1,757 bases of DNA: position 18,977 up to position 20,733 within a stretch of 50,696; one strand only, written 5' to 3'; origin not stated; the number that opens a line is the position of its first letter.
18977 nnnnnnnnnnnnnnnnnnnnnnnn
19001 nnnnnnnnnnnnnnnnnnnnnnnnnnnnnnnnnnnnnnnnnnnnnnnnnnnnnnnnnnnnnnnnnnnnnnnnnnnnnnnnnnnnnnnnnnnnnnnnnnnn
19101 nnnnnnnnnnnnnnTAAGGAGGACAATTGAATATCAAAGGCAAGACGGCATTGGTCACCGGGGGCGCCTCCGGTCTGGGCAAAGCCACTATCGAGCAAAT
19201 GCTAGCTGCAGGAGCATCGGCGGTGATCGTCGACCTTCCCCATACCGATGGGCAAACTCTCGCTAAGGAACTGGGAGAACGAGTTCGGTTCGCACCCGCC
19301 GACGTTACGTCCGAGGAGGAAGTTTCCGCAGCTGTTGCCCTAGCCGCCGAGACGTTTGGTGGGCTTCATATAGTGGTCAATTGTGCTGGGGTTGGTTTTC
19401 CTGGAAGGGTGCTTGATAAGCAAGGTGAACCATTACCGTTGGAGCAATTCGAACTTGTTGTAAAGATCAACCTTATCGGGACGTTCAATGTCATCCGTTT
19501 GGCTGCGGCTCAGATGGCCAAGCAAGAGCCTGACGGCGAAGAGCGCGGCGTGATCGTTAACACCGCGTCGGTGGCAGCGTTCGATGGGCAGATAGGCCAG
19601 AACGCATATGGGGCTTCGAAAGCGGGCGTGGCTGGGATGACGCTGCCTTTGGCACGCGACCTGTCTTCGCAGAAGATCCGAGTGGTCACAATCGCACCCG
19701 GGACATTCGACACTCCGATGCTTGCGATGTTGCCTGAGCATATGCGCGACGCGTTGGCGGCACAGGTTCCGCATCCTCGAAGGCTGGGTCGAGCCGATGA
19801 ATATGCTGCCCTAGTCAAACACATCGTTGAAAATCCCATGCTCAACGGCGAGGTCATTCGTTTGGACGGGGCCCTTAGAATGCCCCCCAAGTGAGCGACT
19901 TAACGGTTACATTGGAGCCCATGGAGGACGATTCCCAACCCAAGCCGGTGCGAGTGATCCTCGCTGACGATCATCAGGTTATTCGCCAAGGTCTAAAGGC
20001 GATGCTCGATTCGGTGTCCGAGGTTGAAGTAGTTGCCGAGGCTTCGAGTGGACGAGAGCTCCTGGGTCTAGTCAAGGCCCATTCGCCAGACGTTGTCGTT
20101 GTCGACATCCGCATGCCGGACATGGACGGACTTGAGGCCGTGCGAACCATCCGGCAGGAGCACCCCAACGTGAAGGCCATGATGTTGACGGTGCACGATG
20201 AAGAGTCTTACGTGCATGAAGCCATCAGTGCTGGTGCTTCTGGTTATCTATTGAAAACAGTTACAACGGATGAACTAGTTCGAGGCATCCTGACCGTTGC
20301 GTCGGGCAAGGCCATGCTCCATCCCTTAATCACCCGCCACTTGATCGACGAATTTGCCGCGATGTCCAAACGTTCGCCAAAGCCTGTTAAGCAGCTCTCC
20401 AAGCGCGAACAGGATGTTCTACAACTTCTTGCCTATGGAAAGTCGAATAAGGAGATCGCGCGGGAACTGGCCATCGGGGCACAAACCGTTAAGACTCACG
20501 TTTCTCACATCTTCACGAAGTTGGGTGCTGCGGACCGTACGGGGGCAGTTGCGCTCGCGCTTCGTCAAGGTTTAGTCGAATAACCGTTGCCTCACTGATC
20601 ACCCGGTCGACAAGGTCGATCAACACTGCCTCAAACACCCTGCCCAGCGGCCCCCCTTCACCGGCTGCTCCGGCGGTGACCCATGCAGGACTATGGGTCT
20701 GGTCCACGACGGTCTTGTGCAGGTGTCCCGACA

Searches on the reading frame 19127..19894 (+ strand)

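Call 7: search_protein_families(library=pfam, proteins=[window:19127-19894:+], max_evalue=0.01)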
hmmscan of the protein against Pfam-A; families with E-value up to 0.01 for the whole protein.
window:19127-19894:+ (255 aa): 4 families
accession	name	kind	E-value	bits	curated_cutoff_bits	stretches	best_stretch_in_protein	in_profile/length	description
PF00106.31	adh_short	-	3.7e-48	164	26.6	1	6-204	1-192/195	short chain dehydrogenase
PF13561.12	adh_short_C2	-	9.6e-43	146.9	27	1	14-248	3-233/236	Enoyl-(Acyl carrier protein) reductase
PF08659.16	KR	-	5.6e-11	43.1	22.6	1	7-189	2-173/180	KR domain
PF01370.27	Epimerase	-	0.00024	21.1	20.9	1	8-131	1-107/240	NAD dependent epimerase/dehydratase family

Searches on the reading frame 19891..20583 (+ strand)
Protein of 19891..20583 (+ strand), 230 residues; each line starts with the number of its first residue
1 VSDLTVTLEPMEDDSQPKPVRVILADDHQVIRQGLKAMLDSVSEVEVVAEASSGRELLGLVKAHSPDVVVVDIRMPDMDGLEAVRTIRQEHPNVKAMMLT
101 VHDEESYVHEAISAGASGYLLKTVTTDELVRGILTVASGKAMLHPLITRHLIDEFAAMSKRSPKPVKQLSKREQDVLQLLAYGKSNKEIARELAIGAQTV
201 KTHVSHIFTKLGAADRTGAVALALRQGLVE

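Call 7: search_protein_families(library=pfam, proteins=[window:19891-20583:+], max_evalue=0.01)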
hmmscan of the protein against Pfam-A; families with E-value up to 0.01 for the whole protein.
window:19891-20583:+ (230 aa): 5 families
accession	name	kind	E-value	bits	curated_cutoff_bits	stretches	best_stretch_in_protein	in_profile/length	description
PF00072.30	Response_reg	-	3.7e-32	111.2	30.2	1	22-131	1-108/111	Response regulator receiver domain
PF00196.25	GerE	-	1.2e-20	73.3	23.5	1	168-223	2-57/57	Bacterial regulatory proteins, luxR family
PF08281.18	Sigma70_r4_2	-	1.1e-06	28.6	25.7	1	167-210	9-53/54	Sigma-70, region 4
PF04545.22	Sigma70_r4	-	8.1e-05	22.5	24.1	1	167-211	3-48/50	Sigma-70, region 4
PF19610.4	DUF6115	-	0.00035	21.4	27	1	164-201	91-128/134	Family of unknown function (DUF6115)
